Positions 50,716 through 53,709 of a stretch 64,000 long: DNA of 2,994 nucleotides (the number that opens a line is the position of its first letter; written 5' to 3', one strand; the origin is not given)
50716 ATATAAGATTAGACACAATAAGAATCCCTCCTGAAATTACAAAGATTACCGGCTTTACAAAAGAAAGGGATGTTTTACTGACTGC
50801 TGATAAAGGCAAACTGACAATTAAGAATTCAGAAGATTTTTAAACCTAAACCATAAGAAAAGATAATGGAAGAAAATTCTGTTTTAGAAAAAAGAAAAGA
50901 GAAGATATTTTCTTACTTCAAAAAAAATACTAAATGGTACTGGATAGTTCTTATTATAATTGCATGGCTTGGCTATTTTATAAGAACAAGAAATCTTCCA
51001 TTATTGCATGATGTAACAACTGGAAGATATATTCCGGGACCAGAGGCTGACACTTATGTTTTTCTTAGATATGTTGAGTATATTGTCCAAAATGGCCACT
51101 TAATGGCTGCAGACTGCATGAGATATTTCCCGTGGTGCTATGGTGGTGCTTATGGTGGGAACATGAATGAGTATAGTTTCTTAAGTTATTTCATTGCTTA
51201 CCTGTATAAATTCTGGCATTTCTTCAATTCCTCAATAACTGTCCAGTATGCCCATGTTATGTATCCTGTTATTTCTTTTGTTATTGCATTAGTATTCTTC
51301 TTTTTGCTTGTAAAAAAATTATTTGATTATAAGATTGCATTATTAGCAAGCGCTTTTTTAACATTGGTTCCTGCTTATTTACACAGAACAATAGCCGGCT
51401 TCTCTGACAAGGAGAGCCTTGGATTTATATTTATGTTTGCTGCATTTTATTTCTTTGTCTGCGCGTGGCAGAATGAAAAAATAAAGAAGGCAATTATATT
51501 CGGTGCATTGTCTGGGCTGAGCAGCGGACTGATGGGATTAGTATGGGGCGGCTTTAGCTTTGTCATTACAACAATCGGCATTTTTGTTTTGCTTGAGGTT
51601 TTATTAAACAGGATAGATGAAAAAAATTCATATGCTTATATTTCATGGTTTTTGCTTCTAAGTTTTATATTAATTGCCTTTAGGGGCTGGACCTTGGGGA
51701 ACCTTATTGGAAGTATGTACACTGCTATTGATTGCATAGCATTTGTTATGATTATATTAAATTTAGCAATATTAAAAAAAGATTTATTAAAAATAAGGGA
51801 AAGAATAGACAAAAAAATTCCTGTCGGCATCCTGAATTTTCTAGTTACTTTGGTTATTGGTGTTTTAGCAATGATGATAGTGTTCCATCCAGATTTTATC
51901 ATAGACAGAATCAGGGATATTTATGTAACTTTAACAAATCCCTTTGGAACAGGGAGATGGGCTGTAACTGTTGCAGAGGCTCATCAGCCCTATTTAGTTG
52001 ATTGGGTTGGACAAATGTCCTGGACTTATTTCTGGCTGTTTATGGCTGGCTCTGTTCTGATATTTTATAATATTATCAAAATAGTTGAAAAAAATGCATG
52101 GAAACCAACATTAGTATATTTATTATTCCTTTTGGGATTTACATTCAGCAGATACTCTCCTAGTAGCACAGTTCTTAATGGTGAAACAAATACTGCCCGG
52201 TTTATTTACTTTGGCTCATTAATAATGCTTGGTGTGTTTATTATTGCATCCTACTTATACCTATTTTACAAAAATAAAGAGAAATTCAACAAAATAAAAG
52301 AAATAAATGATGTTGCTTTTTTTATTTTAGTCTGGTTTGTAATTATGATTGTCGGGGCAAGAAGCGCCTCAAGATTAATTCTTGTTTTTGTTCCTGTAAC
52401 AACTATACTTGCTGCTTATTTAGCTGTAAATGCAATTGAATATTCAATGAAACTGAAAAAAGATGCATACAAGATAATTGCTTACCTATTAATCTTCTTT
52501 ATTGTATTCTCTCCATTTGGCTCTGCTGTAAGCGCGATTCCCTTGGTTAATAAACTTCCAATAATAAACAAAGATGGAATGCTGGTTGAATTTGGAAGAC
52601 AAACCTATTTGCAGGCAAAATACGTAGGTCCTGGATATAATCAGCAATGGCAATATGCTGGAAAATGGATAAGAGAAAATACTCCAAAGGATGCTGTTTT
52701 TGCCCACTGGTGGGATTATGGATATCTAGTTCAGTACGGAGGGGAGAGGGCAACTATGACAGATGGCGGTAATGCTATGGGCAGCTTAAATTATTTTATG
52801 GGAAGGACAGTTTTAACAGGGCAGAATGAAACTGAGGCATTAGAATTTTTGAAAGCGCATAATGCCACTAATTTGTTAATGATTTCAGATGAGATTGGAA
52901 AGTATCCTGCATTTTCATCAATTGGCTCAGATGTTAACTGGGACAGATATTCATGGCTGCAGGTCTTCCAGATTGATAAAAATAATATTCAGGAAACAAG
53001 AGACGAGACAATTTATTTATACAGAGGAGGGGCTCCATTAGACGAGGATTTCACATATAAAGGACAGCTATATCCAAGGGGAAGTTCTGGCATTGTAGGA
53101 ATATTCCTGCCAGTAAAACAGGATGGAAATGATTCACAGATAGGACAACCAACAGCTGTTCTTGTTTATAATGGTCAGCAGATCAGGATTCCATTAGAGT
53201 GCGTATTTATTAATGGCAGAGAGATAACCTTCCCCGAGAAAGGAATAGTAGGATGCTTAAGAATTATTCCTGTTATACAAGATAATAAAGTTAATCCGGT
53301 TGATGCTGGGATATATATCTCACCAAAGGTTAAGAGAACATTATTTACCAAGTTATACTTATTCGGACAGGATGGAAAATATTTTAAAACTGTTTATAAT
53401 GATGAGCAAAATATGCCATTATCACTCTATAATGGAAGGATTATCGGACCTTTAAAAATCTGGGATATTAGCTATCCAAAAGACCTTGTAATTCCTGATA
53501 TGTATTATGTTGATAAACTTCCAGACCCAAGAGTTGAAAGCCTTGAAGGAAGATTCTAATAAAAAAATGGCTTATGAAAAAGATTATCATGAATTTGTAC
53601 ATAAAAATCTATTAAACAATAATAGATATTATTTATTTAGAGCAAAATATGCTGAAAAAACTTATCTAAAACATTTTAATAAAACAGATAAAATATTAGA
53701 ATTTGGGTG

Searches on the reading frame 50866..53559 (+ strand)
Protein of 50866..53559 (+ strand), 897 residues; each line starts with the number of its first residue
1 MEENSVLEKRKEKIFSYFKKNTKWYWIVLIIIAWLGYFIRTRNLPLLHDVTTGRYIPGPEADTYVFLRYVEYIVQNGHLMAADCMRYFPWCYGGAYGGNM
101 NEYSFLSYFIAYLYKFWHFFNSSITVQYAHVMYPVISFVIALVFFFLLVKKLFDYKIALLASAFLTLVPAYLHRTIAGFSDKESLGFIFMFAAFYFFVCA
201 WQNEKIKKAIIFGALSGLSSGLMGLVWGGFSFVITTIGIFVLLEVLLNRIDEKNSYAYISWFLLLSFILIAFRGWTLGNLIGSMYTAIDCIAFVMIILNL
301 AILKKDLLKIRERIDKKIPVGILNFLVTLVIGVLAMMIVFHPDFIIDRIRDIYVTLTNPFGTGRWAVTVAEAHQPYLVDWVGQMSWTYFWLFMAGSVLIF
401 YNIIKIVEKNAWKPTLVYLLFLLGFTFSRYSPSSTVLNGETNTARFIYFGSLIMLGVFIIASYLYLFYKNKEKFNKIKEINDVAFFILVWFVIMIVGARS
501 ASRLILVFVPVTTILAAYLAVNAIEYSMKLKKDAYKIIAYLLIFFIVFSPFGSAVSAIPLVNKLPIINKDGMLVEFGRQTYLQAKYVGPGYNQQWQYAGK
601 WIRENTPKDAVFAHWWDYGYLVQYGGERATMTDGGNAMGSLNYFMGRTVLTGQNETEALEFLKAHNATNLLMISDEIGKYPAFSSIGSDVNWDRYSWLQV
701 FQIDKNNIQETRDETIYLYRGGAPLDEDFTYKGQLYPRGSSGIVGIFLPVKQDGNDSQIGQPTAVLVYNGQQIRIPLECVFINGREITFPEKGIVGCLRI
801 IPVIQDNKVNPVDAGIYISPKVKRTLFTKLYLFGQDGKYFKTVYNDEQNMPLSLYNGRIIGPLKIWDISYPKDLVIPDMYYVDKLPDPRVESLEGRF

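Call 41: search_protein_families(library=pfam, proteins=[window:50866-53559:+], max_evalue=0.0001)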
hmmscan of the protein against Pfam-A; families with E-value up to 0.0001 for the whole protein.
window:50866-53559:+ (897 aa): 2 families
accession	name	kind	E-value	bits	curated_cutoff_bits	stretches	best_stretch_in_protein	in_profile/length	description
PF02516.20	STT3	-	1.5e-20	74.5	24.5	1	60-336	31-301/405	Oligosaccharyl transferase STT3, N-terminal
PF21436.2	STT3-PglB_core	-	2.8e-08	34.8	23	1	613-664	6-57/131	STT3/PglB/AglB core domain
